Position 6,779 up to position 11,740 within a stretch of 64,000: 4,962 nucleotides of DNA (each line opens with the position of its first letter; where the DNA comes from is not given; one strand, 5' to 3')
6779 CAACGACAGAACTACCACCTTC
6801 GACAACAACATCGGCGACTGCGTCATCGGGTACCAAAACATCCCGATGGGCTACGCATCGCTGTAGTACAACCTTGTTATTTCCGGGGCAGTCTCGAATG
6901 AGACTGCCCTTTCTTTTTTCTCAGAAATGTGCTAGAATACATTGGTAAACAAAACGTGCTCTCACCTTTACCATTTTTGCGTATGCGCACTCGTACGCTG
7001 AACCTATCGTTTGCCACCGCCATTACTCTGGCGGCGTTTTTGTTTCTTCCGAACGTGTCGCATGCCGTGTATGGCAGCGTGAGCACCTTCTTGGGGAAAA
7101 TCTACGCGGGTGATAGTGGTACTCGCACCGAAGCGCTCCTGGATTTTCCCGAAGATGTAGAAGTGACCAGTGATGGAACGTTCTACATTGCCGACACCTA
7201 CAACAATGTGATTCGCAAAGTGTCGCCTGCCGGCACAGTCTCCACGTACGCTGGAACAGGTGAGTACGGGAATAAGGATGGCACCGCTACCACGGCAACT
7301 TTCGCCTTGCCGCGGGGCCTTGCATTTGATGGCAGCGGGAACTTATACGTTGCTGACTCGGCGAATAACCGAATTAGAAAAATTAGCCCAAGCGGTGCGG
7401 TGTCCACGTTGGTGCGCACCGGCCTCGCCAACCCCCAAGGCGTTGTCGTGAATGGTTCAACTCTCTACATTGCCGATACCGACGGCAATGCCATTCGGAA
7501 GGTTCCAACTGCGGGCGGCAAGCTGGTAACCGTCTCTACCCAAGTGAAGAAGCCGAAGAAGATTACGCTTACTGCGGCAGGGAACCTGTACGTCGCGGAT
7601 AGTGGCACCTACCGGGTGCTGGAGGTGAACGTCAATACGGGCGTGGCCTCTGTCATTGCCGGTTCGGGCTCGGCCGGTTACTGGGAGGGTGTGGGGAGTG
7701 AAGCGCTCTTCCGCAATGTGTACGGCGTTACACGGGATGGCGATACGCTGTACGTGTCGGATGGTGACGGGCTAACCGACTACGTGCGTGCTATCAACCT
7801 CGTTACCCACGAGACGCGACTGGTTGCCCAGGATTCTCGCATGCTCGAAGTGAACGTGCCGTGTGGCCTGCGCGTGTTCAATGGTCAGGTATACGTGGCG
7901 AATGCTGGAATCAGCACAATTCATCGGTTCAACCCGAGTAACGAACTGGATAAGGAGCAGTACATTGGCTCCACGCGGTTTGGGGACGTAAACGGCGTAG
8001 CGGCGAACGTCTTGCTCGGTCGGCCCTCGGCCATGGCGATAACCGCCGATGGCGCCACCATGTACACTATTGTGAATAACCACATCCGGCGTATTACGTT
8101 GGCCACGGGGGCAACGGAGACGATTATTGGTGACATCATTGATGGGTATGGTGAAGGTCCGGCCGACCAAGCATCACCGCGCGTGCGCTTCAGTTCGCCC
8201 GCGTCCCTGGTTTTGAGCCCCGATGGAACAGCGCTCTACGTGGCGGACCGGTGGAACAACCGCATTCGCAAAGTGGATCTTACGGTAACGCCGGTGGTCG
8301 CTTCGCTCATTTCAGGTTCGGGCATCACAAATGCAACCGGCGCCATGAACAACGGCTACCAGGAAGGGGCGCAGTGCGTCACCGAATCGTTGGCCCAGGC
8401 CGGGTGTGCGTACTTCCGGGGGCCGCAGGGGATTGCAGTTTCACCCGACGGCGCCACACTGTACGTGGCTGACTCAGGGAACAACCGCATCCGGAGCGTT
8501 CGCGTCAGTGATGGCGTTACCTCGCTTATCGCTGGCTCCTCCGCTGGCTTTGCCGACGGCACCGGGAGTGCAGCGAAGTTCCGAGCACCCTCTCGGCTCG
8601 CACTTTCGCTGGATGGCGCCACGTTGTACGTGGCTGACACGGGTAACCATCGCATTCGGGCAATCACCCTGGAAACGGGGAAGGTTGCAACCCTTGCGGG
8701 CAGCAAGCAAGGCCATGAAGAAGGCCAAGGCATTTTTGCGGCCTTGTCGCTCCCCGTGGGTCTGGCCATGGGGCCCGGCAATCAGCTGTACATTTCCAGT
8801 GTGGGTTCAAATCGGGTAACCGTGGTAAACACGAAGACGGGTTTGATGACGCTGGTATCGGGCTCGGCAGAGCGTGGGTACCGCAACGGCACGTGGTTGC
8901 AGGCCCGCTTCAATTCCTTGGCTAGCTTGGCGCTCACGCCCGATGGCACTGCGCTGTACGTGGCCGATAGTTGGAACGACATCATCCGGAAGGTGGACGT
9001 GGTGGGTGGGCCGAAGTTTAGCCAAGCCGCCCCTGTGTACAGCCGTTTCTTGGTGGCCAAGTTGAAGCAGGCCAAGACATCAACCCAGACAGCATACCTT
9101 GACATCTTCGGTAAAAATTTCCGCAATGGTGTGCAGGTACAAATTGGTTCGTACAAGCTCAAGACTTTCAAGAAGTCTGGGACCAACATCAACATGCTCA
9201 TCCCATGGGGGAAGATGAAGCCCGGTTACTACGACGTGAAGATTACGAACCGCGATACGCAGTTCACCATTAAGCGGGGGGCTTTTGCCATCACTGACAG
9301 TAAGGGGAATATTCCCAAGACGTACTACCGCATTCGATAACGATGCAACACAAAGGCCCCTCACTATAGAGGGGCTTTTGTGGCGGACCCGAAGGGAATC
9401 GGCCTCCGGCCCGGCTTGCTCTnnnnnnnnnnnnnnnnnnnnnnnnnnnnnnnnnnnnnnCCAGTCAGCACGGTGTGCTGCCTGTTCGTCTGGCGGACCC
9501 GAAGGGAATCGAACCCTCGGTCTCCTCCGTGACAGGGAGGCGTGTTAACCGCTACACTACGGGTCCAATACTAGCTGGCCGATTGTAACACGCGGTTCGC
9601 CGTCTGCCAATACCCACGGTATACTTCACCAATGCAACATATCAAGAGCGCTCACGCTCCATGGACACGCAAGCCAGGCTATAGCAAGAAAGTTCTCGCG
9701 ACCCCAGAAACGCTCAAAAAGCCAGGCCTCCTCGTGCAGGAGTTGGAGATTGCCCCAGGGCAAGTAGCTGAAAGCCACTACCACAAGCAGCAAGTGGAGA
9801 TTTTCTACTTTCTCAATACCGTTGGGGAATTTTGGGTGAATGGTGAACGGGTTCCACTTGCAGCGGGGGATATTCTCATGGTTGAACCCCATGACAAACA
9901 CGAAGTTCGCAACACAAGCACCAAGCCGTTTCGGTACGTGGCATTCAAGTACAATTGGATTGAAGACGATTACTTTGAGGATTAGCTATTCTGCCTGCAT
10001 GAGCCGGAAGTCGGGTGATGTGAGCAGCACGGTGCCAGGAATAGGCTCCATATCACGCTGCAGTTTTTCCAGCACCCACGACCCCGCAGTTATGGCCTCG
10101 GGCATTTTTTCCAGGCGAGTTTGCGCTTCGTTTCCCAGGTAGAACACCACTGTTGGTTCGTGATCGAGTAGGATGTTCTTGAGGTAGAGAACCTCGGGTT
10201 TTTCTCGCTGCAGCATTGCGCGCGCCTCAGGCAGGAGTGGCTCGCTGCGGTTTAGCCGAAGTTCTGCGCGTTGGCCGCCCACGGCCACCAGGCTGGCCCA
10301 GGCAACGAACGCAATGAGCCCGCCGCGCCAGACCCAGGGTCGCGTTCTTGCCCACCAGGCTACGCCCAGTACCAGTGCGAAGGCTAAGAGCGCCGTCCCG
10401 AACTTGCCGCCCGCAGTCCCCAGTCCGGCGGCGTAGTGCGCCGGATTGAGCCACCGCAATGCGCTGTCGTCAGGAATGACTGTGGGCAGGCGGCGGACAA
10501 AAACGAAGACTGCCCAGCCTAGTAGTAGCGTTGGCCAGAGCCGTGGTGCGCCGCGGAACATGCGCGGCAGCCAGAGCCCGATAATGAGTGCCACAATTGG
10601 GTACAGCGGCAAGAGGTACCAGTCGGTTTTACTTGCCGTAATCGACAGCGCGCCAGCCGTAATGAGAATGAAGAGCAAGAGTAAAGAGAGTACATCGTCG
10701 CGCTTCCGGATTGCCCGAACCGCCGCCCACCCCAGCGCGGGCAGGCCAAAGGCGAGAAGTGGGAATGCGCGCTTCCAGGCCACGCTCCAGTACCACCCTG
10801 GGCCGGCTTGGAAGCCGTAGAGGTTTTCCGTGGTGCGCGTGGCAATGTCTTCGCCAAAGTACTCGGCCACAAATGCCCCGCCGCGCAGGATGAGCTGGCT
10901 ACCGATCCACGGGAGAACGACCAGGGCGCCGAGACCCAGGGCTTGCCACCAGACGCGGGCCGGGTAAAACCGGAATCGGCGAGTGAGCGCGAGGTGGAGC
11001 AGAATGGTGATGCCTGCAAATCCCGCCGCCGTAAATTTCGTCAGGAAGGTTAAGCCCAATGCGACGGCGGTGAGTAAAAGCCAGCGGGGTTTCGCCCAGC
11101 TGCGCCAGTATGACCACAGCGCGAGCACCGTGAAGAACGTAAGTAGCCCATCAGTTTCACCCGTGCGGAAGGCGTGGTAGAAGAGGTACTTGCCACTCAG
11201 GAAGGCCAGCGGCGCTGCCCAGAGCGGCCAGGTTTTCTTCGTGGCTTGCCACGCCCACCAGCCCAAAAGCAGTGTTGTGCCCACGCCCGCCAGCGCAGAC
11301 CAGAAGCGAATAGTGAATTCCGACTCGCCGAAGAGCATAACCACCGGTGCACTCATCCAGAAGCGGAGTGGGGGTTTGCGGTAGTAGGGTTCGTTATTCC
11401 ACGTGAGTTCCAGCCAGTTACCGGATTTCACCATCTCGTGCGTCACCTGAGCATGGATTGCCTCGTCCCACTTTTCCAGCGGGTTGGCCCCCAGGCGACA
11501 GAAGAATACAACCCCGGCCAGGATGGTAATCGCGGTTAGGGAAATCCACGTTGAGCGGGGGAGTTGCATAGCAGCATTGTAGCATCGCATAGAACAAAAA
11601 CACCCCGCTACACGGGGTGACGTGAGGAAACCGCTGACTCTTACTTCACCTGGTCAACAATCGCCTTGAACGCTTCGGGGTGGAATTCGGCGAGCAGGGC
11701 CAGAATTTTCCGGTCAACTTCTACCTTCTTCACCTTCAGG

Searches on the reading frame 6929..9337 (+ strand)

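Call 55: search_protein_families(library=pfam, proteins=[window:6929-9337:+], max_evalue=0.00001)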
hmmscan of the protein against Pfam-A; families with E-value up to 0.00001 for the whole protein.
window:6929-9337:+ (803 aa): 8 families
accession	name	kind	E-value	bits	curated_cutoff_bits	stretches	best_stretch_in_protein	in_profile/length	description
PF01436.27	NHL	-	5.9e-44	146.4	20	0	125-151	1-27/28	NHL repeat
PF25021.1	TEN_NHL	-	1.3e-34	120.2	27.1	0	117-163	133-177/357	Teneurin NHL domain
PF08450.18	SGL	-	3.9e-29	102.4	26.3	0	80-181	142-242/246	SMP-30/Gluconolactonase/LRE-like region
PF24684.1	Vgb_lyase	-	2e-11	43.7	50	1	73-224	140-282/290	Virginiamycin B lyase family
PF10282.15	Lactonase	-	6.5e-09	35.9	21.7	0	497-528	244-275/344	Lactonase, 7-bladed beta-propeller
PF13449.12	Phytase-like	-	2.3e-07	31.4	27.6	0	74-106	70-102/284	Esterase-like activity of phytase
PF23500.1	DUF7133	-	1.7e-06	28.1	27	0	423-516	260-347/385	Domain of unknown function (DUF7133)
PF01731.26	Arylesterase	-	4.3e-06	27.3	21.3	0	495-525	52-82/86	Arylesterase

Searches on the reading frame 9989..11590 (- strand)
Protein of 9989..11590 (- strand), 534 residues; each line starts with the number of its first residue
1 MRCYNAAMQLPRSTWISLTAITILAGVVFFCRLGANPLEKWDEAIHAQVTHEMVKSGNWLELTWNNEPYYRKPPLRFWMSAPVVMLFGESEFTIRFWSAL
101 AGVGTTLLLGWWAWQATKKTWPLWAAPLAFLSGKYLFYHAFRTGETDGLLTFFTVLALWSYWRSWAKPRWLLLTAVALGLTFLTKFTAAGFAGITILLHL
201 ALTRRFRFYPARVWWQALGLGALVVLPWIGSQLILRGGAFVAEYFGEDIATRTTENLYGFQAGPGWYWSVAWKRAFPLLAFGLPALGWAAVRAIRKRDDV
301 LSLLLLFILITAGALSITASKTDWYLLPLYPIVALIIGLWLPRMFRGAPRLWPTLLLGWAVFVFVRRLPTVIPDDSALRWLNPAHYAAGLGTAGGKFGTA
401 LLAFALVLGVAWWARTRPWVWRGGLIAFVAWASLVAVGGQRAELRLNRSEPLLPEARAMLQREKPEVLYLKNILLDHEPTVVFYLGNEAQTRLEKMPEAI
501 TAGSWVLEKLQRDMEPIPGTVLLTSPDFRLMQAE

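Call 55: search_protein_families(library=pfam, proteins=[window:9989-11590:-], max_evalue=0.00001)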
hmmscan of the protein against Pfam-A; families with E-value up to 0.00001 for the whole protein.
window:9989-11590:- (534 aa): 2 families
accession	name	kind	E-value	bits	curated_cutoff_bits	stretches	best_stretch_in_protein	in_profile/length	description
PF13231.12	PMT_2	-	2.6e-14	54.2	26.1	1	72-229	2-158/160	Dolichyl-phosphate-mannose-protein mannosyltransferase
PF02366.24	PMT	-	8.7e-12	45.5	22.7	1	20-229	2-231/245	Dolichyl-phosphate-mannose-protein mannosyltransferase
